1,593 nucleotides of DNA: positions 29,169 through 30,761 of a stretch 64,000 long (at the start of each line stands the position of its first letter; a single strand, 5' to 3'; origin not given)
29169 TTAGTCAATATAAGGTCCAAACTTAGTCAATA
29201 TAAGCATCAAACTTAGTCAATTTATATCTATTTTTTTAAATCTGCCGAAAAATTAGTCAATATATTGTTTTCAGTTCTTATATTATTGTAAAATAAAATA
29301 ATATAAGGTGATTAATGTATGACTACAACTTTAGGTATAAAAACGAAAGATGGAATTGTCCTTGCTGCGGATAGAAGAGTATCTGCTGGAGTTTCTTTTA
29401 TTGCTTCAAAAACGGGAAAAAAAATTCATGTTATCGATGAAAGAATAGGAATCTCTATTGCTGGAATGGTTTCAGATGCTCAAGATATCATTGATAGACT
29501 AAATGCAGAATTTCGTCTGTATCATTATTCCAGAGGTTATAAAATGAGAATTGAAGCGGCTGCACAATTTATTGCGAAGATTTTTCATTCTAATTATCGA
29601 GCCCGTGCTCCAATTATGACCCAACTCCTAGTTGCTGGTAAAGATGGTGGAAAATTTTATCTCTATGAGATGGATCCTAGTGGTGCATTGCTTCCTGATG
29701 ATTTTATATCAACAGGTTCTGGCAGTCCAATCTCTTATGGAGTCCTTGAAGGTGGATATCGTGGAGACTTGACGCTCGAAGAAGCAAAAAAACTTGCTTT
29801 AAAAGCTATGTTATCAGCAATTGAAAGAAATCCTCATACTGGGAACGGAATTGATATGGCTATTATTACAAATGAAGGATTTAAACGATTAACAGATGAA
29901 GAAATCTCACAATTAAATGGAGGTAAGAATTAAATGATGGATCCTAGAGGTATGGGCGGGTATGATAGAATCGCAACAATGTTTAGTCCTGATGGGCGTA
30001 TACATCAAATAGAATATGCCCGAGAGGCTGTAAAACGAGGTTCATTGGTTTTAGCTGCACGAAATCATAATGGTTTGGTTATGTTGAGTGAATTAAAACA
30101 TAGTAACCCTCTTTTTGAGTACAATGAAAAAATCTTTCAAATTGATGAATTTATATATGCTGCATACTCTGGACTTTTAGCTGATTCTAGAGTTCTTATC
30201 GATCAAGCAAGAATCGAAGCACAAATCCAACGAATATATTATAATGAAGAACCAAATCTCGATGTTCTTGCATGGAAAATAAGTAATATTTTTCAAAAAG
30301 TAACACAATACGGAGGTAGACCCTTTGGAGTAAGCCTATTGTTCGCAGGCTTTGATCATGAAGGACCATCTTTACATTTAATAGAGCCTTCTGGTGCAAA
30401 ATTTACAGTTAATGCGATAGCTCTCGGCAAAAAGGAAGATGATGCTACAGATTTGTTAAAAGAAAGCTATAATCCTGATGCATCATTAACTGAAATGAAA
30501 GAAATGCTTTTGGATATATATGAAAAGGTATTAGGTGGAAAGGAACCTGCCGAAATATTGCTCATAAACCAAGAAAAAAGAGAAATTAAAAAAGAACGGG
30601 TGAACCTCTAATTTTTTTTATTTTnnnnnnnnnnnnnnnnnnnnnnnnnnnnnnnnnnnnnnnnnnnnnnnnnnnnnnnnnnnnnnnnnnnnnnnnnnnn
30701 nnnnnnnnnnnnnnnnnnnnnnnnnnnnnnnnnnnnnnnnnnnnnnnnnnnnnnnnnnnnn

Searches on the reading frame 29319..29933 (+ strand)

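Call 86: search_protein_families(library=pfam, proteins=[window:29319-29933:+], max_evalue=0.001)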
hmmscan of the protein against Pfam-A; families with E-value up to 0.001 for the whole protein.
window:29319-29933:+ (204 aa): 1 family
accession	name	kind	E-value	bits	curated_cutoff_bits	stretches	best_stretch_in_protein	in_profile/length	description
PF00227.31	Proteasome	-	7.5e-52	176.2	22.4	1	2-183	5-189/189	Proteasome subunit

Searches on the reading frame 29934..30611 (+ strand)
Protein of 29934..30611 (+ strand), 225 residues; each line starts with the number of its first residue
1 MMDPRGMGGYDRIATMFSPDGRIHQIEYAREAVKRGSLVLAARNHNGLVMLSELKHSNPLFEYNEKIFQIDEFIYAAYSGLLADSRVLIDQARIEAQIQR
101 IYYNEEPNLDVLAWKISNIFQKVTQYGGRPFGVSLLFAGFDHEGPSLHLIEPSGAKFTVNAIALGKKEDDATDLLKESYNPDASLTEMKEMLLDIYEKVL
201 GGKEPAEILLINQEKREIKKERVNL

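Call 86: search_protein_families(library=pfam, proteins=[window:29934-30611:+], max_evalue=0.001)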
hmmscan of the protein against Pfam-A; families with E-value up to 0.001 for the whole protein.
window:29934-30611:+ (225 aa): 2 families
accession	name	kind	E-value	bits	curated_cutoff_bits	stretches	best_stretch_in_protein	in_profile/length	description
PF00227.31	Proteasome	-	1.8e-36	126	22.4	1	33-195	1-169/189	Proteasome subunit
PF10584.14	Proteasome_A_N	-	4.9e-12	45.7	27.7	1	10-32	1-23/23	Proteasome subunit A N-terminal signature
